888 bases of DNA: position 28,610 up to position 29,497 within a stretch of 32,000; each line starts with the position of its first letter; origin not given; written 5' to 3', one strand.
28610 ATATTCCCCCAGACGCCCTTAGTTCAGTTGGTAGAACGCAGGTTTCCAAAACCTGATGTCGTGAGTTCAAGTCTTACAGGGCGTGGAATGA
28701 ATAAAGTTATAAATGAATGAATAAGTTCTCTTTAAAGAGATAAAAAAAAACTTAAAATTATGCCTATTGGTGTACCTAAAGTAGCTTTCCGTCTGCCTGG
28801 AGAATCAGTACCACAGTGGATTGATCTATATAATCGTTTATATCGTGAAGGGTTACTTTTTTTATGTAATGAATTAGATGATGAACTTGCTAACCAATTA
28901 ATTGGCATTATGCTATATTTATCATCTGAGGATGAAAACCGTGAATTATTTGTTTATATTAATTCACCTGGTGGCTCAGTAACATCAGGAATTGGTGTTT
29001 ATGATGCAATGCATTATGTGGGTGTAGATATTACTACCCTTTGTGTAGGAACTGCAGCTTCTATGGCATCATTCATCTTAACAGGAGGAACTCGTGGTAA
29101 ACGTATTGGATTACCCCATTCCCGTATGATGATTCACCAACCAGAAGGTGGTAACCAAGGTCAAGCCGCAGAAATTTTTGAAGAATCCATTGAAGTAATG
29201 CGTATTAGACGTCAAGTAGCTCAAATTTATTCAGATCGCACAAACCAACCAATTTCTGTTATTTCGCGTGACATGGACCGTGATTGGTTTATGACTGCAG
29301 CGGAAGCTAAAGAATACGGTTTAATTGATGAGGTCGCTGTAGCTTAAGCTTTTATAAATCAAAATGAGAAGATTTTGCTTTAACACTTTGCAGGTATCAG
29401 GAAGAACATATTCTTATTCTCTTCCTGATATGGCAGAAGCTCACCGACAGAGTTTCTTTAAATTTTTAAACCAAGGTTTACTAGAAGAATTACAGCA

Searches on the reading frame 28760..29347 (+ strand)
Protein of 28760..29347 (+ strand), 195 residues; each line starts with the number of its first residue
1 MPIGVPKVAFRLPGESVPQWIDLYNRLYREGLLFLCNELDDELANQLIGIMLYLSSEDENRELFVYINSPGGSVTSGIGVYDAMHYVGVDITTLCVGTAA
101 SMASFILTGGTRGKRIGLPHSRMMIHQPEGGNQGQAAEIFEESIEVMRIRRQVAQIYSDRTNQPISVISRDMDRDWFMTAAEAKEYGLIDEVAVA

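Call 28: find_encoding_contigs(protein=window:28760-29347:+, flank=4000, max_places=2)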
Protein window:28760-29347:+ (195 aa): 24 contigs read that carry it; 2 places shown.
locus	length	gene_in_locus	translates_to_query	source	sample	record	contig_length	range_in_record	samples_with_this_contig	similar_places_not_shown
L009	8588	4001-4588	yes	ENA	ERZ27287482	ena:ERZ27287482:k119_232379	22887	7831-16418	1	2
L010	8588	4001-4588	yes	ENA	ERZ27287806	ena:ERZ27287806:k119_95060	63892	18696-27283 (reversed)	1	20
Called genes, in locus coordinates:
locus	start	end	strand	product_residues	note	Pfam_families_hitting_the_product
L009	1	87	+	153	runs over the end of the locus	PF00177:Ribosomal_S7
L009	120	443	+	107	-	PF01084:Ribosomal_S18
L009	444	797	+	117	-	PF00453:Ribosomal_L20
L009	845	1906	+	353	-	PF17848:Zn_ribbon_ACC, PF01039:Carboxyl_trans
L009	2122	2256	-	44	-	PF02468:PsbN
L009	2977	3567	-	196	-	PF00163:Ribosomal_S4, PF01479:S4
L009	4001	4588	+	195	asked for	PF00574:CLP_protease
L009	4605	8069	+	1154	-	PF04561:RNA_pol_Rpb2_2, PF04565:RNA_pol_Rpb2_3, PF00562:RNA_pol_Rpb2_6, PF04560:RNA_pol_Rpb2_7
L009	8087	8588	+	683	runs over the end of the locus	PF04997:RNA_pol_Rpb1_1, PF00623:RNA_pol_Rpb1_2, PF04983:RNA_pol_Rpb1_3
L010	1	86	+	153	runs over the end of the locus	PF00177:Ribosomal_S7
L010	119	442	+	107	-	PF01084:Ribosomal_S18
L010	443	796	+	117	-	PF00453:Ribosomal_L20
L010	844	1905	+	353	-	PF17848:Zn_ribbon_ACC, PF01039:Carboxyl_trans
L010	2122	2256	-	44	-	PF02468:PsbN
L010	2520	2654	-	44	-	PF02533:PsbK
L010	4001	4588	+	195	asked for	PF00574:CLP_protease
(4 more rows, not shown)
